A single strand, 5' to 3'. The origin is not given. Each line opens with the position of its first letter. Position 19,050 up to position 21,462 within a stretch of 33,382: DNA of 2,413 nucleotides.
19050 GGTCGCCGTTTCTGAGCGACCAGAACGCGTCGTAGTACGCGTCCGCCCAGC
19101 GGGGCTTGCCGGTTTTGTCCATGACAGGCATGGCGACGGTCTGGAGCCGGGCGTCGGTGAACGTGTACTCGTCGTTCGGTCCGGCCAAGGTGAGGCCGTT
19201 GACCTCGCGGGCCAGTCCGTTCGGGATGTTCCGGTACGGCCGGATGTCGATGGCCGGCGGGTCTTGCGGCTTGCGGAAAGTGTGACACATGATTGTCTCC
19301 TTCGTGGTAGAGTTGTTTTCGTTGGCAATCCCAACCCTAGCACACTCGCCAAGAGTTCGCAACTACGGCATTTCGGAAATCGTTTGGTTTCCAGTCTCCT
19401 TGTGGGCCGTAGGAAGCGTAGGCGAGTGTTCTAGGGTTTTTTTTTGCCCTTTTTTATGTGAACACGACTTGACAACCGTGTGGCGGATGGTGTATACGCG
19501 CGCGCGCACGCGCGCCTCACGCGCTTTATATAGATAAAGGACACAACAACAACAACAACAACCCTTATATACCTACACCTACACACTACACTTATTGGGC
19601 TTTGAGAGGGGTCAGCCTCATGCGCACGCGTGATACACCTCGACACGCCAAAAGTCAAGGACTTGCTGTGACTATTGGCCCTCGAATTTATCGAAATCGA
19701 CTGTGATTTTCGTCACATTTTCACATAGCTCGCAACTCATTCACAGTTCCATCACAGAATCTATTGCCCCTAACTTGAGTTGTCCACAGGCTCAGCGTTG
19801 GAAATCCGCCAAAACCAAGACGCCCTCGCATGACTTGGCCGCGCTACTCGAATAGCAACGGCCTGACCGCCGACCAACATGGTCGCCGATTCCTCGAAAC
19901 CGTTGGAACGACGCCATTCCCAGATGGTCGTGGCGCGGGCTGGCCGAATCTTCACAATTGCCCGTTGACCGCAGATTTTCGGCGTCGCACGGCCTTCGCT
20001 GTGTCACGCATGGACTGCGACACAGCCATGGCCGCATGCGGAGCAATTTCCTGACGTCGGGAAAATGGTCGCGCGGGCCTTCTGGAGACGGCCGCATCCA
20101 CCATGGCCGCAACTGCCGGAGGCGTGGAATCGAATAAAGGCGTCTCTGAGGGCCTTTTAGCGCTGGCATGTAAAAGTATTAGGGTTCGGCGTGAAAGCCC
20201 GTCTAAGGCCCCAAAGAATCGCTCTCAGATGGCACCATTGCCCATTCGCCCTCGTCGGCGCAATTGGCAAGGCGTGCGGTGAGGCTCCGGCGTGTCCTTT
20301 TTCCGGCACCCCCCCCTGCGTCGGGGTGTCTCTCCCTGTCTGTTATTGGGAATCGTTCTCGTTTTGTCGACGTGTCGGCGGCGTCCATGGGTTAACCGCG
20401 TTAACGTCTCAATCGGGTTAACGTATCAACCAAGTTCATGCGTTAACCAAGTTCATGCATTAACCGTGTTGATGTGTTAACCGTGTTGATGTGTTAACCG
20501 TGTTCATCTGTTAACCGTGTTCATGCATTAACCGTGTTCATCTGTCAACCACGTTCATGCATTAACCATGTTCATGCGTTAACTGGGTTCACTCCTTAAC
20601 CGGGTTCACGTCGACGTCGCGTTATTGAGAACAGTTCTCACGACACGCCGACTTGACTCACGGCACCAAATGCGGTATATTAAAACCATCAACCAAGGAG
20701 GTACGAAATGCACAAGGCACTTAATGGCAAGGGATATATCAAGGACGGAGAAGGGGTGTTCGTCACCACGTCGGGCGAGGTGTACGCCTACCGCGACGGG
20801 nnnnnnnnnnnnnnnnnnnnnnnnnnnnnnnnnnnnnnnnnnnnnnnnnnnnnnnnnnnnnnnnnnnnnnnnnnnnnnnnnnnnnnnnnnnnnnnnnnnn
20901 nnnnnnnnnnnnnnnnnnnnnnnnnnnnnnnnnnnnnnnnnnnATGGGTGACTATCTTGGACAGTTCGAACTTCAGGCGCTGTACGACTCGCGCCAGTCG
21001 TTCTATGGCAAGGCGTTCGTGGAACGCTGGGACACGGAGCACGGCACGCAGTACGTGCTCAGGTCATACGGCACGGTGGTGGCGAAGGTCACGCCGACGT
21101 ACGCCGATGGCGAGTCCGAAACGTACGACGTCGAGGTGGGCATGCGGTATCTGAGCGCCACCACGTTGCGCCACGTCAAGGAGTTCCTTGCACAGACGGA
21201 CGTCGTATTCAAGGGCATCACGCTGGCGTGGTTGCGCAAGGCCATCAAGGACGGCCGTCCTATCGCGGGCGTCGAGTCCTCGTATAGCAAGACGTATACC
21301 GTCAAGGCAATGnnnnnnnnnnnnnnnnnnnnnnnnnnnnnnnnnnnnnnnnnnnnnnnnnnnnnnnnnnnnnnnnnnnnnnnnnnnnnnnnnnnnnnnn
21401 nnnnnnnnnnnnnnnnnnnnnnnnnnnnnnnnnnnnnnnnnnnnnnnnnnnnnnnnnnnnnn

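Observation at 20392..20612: Exact 17-bp x 11 iteron array immediately upstream of the first early promoter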

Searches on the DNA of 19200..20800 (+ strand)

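Call 14: search_dna_similar(query=window:19300-20720:+, collection=phages, mode=distant, max_rows=40)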
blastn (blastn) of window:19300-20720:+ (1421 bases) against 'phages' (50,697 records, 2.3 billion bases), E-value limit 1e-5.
Records with a match: 8; places in all: 13; records where one place covers at least 80% of the query: 2.
Best place of each record, by identity: 80-90% 2; 60-80% 6.
By first word of the organism name: Bifidobacterium 8.
By host as written in the record: Bifidobacterium pseudocatenulatum DA667 5; Bifidobacterium adolescentis DA720 1; Bifidobacterium adolescentis DA746 1; Bifidobacterium pseudocatenulatum DA742 1.
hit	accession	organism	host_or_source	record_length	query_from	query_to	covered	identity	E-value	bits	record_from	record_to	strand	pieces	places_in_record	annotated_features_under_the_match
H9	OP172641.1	Bifidobacterium phage BA720P3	Bifidobacterium adolescentis DA720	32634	1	1421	83%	80.9%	0e+0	1098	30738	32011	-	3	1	hypothetical protein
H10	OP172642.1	Bifidobacterium phage BA746P1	Bifidobacterium adolescentis DA746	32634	1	1421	83%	80.9%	0e+0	1098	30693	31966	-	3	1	hypothetical protein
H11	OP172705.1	Bifidobacterium phage BP742P1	Bifidobacterium pseudocatenulatum DA742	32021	33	1397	70%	74.2%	2e-88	628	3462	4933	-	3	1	none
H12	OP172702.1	Bifidobacterium phage BP677P3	Bifidobacterium pseudocatenulatum DA667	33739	209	1397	57%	77.2%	1e-83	629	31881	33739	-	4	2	hypothetical protein (x2)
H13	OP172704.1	Bifidobacterium phage BP677P8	Bifidobacterium pseudocatenulatum DA667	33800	5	989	51%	75.8%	9e-67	483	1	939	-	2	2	none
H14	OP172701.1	Bifidobacterium phage BP677P2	Bifidobacterium pseudocatenulatum DA667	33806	5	989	51%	75.7%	9e-67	478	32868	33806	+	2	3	none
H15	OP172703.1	Bifidobacterium phage BP677P4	Bifidobacterium pseudocatenulatum DA667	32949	966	1397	21%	75.6%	6e-18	246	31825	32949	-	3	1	hypothetical protein (x2)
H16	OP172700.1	Bifidobacterium phage BP677P1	Bifidobacterium pseudocatenulatum DA667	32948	967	1397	21%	74.1%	2e-17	183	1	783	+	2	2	hypothetical protein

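Call 16: search_rna_families(source=window, start=19200, end=20800, threshold=evalue, max_evalue=1)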
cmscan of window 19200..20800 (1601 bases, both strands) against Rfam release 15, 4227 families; matches with E-value up to 1: 0.
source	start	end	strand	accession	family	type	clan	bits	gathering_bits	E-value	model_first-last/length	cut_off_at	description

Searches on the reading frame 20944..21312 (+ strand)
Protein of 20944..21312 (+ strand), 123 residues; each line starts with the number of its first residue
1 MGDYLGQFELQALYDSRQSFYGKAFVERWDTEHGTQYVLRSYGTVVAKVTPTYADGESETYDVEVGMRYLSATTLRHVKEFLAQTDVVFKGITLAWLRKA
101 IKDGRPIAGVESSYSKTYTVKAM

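Call 26: search_protein_families(library=pfam, max_evalue=0.01, proteins=[window:20944-21312:+])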
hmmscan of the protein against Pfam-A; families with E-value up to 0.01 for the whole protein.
window:20944-21312:+ (123 aa): 0 families

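Call 39: search_protein_families(library=phrogs, max_evalue=0.001, proteins=[window:20944-21312:+])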
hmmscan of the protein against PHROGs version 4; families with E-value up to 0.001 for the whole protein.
window:20944-21312:+ (123 aa): 2 families
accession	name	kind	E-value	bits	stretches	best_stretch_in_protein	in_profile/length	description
phrog_4264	-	unknown function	1.7e-17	64.5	1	8-87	10-77/93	-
phrog_5643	-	unknown function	0.00042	21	1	36-86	19-61/79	-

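Call 86: search_protein_families(library=pfam, max_evalue=0.001, proteins=[window:20944-21312:+])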
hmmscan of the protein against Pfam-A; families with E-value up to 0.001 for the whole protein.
seq(123 aa): 0 families

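Call 92: search_solved_structures(query=window:20944-21312:+, max_evalue=10, show_alignments=1)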
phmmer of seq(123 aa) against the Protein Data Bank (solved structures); distinct sequences matched with E-value up to 10: 2.
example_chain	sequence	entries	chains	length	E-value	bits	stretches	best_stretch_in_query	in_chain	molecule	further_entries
1rw1_A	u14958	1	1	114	0.37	13.9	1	21-89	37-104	conserved hypothetical protein yffB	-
6s5y_A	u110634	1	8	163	0.41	13.8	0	43-65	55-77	Group B streptococcal R4 surface protein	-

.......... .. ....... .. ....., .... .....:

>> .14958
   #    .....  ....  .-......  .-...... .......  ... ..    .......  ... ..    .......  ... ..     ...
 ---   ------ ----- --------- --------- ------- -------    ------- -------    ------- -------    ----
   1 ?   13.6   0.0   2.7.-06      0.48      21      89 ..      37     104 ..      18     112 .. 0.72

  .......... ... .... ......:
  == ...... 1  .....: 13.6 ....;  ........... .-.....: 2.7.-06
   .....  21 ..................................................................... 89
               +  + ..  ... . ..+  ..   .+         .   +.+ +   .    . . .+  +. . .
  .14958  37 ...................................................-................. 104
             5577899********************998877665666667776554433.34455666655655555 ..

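Call 95: search_protein_families(library=ncbifam, max_evalue=0.05, proteins=[window:20944-21312:+])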
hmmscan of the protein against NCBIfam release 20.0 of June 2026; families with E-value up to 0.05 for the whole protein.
window:20944-21312:+ (123 aa): 0 families
